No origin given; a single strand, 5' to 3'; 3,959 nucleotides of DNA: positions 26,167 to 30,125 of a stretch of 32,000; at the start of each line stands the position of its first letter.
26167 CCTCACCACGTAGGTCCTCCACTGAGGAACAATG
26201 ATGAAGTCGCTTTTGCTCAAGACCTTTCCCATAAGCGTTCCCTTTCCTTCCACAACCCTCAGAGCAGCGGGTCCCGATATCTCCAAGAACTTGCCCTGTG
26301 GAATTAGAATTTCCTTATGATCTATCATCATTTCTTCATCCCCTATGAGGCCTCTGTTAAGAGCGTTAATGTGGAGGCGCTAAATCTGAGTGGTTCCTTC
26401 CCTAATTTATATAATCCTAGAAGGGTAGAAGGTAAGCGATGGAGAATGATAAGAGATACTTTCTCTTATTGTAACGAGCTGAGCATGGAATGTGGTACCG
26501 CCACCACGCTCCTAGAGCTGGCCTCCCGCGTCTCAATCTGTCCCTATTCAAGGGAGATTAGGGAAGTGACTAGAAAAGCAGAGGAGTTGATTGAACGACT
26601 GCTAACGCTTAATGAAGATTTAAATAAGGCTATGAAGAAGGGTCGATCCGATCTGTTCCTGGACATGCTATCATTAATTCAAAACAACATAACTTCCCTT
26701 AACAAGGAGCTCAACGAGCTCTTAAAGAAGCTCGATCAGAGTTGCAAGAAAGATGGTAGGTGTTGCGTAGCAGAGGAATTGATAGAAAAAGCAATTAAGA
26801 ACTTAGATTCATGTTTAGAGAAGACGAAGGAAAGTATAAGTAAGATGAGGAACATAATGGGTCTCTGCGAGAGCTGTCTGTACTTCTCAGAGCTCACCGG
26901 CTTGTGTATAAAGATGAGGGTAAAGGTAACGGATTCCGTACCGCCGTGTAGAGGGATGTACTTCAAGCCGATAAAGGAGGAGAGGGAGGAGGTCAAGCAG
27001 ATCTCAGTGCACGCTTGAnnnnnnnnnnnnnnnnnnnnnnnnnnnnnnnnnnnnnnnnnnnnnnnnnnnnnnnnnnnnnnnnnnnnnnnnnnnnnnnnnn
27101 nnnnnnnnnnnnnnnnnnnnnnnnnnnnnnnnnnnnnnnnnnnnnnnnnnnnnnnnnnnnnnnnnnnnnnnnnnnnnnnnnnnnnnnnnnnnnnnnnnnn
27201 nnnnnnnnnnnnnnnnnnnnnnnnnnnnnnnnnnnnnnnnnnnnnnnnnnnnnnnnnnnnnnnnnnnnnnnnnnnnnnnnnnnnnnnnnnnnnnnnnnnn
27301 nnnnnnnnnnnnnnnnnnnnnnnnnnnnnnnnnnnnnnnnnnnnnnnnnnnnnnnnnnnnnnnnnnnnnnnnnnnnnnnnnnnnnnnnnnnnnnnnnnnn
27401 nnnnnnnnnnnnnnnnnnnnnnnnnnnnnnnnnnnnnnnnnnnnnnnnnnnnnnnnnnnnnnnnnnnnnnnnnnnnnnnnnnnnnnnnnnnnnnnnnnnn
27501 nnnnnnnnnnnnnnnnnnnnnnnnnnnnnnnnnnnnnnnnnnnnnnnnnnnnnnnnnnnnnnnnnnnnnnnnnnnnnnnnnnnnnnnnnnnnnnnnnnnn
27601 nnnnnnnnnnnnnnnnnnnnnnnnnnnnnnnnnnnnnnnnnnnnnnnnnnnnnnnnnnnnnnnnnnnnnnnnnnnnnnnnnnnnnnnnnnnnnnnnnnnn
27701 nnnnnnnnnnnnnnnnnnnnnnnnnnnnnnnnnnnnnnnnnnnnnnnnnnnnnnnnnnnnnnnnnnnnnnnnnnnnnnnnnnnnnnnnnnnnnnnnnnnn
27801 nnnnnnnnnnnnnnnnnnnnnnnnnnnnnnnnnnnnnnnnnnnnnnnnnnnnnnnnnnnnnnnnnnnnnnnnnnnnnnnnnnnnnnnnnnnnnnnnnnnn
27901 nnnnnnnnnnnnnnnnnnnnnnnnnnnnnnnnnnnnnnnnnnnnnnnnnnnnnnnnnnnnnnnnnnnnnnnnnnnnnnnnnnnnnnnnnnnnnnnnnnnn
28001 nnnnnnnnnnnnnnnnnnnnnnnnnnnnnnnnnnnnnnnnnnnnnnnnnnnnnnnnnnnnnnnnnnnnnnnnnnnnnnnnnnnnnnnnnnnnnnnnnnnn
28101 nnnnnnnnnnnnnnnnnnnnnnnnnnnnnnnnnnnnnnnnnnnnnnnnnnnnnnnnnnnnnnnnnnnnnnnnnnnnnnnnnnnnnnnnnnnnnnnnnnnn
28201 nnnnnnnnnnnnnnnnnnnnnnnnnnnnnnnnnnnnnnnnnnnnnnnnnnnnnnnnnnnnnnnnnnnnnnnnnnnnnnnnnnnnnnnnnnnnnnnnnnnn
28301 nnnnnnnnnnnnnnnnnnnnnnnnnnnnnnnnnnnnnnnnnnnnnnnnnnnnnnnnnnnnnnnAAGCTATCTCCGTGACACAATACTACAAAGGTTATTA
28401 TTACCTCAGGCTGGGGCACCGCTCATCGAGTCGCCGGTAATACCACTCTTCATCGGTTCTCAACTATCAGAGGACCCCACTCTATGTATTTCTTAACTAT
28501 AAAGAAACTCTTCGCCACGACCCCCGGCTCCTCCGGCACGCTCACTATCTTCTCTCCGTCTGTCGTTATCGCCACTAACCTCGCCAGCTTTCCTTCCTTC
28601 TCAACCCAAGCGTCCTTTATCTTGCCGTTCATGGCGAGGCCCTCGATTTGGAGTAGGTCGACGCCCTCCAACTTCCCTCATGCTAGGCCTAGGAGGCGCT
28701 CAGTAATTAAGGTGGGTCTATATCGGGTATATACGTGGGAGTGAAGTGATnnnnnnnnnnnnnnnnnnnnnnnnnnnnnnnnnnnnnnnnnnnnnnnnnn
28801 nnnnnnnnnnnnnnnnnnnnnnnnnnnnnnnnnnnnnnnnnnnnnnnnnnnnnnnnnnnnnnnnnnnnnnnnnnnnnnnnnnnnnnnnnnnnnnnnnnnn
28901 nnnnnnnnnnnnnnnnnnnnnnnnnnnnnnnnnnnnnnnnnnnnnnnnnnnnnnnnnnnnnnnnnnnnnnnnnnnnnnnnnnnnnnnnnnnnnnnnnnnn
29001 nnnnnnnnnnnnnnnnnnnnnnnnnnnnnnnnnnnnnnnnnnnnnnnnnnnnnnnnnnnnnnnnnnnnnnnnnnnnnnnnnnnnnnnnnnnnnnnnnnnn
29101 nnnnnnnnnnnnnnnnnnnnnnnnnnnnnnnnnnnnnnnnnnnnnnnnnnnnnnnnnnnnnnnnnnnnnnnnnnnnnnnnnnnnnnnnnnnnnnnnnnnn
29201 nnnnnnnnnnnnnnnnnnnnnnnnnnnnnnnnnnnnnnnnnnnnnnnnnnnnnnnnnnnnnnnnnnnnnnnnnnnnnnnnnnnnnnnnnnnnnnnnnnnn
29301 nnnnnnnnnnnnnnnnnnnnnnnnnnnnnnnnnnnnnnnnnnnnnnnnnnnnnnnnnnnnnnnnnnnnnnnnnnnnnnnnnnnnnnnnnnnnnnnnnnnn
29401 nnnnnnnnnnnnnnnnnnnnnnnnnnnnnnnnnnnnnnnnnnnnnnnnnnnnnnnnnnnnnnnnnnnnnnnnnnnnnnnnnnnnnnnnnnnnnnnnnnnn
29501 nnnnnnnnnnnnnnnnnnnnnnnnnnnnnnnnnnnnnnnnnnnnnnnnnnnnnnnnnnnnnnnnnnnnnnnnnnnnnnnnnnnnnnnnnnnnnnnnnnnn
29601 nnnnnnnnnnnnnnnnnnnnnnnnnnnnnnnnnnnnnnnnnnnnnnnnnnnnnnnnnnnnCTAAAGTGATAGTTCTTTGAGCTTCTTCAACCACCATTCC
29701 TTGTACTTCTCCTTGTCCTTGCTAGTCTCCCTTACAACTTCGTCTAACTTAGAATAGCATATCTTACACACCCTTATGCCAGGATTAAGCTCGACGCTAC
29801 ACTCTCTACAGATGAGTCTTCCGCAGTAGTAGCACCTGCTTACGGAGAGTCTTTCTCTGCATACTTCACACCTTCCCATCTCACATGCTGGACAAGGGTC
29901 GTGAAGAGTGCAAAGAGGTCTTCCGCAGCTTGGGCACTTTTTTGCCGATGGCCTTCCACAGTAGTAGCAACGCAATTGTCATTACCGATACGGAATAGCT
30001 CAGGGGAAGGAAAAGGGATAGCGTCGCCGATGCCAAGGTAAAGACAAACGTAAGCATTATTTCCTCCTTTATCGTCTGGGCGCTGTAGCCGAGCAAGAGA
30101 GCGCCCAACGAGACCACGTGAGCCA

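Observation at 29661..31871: Four-gene, tightly overlapping operon: RGG/8-Cys protein, ZnuC-like ATPase, ZnuB-like permease and a tandem zinc-finger protein, with no solute-binding protein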

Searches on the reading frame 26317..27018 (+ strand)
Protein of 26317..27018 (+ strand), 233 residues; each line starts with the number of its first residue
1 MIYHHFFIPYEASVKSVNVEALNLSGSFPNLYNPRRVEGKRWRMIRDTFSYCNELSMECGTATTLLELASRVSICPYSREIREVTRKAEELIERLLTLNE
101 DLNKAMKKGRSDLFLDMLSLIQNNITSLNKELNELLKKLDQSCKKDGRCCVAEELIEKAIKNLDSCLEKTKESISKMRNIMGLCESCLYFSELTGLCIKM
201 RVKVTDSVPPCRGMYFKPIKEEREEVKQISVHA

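Call 38: search_protein_families(library=pfam, proteins=[window:26317-27018:+], max_evalue=0.0001)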
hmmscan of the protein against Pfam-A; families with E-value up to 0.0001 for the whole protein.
window:26317-27018:+ (233 aa): 0 families

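Call 47: search_protein_families(library=ncbifam, proteins=[window:26317-27018:+], max_evalue=0.01)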
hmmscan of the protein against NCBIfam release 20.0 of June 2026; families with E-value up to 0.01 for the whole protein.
window:26317-27018:+ (233 aa): 1 family
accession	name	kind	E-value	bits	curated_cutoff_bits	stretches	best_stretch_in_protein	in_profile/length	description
TIGR04512.1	Mycopla_NOT_gsn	subfamily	0.0017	16.4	125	1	101-176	400-474/1045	STREFT protein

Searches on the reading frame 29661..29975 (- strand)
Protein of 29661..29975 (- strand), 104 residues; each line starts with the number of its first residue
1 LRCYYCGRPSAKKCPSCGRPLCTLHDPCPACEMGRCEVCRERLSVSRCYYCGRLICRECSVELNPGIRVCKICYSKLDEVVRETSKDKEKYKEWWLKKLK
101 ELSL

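Call 3: search_protein_families(library=pfam, proteins=[window:29661-29975:-], max_evalue=1)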
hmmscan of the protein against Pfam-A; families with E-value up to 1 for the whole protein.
window:29661-29975:- (104 aa): 3 families
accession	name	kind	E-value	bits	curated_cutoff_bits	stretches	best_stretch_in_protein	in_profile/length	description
PF12773.13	DZR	-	1.6e-06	28.6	27.3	3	56-78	1-23/45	Double zinc ribbon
PF00643.29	zf-B_box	-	0.012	16.2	24.1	1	32-61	2-31/42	B-box zinc finger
PF22586.1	ANCHR-like_BBOX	-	0.46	11.1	27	1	36-60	2-25/39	ANCHR-like B-box zinc-binding domain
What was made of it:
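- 29661..29975 (-): Tandem zinc-finger protein, 104 aa, TTG start inside the permease 3' end in the +1 frame. Eight CxxC/CxxH pairs (15 Cys + His25) give 16 ligands for four Zn sites, arranged as two B-box-like modules, followed by a K/E-rich C-terminal helix. Call 3: DZR 28.6 bits against a 27.3 cut-off; B-box below cut-off.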

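Call 4: search_protein_families(library=ncbifam, proteins=[window:29661-29975:-], max_evalue=1)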
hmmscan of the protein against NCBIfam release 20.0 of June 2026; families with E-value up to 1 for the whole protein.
window:29661-29975:- (104 aa): 3 families
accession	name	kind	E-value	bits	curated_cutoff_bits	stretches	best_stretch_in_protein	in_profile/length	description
NF003745.1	PRK05342.1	equivalog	0.14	11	359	1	45-92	5-52/418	ATP-dependent Clp protease ATP-binding subunit ClpX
TIGR02274.1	dCTP_deam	equivalog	0.24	11.1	92.8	1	59-92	136-170/180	dCTP deaminase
TIGR00382.1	clpX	equivalog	0.31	10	370.75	1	45-93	8-56/414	ATP-dependent protease ATP-binding subunit ClpX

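Call 24: find_homologous_proteins(query=window:29661-29975:-, max_evalue=0.001)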
Query window:29661-29975:- (104 aa): 10 proteins with E <= 0.001 among 13 candidates.
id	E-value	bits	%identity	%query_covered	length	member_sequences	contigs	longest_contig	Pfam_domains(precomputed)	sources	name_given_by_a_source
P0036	9.6e-65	234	100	100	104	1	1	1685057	PF12773.14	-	-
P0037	1.2e-22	98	60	81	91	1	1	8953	-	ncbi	-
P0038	9.8e-17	79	56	71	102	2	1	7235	-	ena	-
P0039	1.9e-15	75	47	98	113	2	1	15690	PF12773.14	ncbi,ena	-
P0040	7.1e-15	73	54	78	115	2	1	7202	-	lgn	-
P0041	2.4e-14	71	44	98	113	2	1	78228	PF22586.2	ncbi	-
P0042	3.7e-13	67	50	72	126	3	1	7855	-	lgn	-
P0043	4.8e-12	64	48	71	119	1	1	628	PF22586.2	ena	-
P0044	6.5e-12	63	45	88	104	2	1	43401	-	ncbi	-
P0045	2.1e-10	58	49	78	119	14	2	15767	PF12773.14,PF00643.30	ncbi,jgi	-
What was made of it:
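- Closest known: Double zinc ribbon. Different: The family is small (10 clusters, call 24).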

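Call 25: find_encoding_contigs(protein=P0041, flank=5000, max_places=1)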
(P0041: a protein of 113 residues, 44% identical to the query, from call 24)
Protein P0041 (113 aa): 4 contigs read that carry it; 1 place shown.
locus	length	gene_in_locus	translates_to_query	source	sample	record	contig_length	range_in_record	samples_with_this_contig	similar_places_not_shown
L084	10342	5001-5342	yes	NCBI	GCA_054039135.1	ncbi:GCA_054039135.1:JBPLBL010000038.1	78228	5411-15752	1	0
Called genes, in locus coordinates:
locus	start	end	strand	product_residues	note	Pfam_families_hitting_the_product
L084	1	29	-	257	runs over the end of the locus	PF00696:AA_kinase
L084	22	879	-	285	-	PF04414:tRNA_deacylase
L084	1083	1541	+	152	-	-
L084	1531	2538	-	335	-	PF13421:Band_7_1, PF01145:Band_7, PF12773:DZR, PF13240:Zn_Ribbon_1, PF13248:Zn_ribbon_3 (weak), PF24463:DUF7577 (weak)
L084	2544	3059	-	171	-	-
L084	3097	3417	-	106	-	-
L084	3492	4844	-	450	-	PF00890:FAD_binding_2 (faint), PF01266:DAO (faint), PF01494:FAD_binding_3 (faint), PF22578:GGR_cat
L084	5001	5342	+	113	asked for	PF22586:ANCHR-like_BBOX (faint)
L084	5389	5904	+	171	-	-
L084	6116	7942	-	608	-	PF23545:Zn_ribbon_HMPTM, PF04055:Radical_SAM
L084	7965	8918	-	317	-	PF00586:AIRS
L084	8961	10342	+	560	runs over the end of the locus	PF01841:Transglut_core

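Call 26: find_encoding_contigs(protein=P0044, flank=5000, max_places=1)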
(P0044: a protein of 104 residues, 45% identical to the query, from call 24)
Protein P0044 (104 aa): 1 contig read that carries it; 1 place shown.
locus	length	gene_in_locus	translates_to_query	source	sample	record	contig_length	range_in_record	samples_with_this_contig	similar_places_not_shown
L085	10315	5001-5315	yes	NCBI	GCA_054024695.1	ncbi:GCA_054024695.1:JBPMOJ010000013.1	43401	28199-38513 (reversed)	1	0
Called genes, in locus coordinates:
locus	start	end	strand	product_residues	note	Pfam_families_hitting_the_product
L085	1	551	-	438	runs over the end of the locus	PF01841:Transglut_core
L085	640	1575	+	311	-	PF00586:AIRS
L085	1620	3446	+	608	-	PF23545:Zn_ribbon_HMPTM, PF04055:Radical_SAM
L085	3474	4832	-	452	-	PF00890:FAD_binding_2 (faint), PF01266:DAO (weak), PF01494:FAD_binding_3 (faint), PF12831:FAD_oxidored (faint), PF13450:NAD_binding_8 (weak), PF22578:GGR_cat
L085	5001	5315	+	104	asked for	-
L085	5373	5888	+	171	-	-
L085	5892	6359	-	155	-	-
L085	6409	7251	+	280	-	PF04414:tRNA_deacylase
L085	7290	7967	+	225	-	PF00696:AA_kinase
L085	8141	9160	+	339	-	PF05167:DUF711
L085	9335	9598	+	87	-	PF01402:RHH_1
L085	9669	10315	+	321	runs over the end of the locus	PF03308:MeaB, PF01656:CbiA (faint)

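Call 27: find_encoding_contigs(protein=P0045, flank=5000, max_places=2)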
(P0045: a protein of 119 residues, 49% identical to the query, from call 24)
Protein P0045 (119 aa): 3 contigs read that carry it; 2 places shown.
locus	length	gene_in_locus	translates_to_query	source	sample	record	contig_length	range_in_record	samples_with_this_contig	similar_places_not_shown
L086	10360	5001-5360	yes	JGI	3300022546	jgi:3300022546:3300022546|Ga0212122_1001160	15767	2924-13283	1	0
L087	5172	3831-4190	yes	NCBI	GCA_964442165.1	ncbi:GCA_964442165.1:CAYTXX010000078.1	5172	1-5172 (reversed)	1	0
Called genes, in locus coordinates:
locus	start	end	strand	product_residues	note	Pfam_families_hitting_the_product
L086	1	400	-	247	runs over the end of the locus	PF00005:ABC_tran, PF13304:AAA_21 (weak)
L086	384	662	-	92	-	PF09341:Pcc1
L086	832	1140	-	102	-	-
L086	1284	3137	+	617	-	PF08915:tRNA-Thr_ED, PF00587:tRNA-synt_2b, PF03129:HGTP_anticodon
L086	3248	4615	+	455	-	PF06068:TIP49, PF05496:RuvB_N, PF13191:AAA_16 (faint), PF00004:AAA, PF07728:AAA_5 (faint), PF13401:AAA_22 (faint), PF17856:TIP49_C, PF22703:Cdc6_lid (weak)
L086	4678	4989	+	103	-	-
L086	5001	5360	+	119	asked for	PF12773:DZR (faint), PF00643:zf-B_box (faint)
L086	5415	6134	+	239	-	-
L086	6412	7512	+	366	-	PF01571:GCV_T, PF08669:GCV_T_C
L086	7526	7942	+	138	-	PF01597:GCV_H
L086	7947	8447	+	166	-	PF27709:UCP014422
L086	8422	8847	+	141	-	-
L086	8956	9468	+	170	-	PF00293:NUDIX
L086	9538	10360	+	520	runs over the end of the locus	PF01039:Carboxyl_trans, PF03255:ACCA, PF06833:MdcE (weak)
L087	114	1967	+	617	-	PF08915:tRNA-Thr_ED, PF00587:tRNA-synt_2b, PF03129:HGTP_anticodon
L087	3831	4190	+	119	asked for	PF12773:DZR (faint), PF00643:zf-B_box (faint)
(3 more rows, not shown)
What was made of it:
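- Zinc-finger homologues exist as free-standing genes (calls 25-27).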

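Call 62: search_protein_families(library=padloc, proteins=[window:29661-29975:-], max_evalue=0.01)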
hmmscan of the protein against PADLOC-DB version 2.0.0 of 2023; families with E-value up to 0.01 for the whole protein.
window:29661-29975:- (104 aa): 0 families
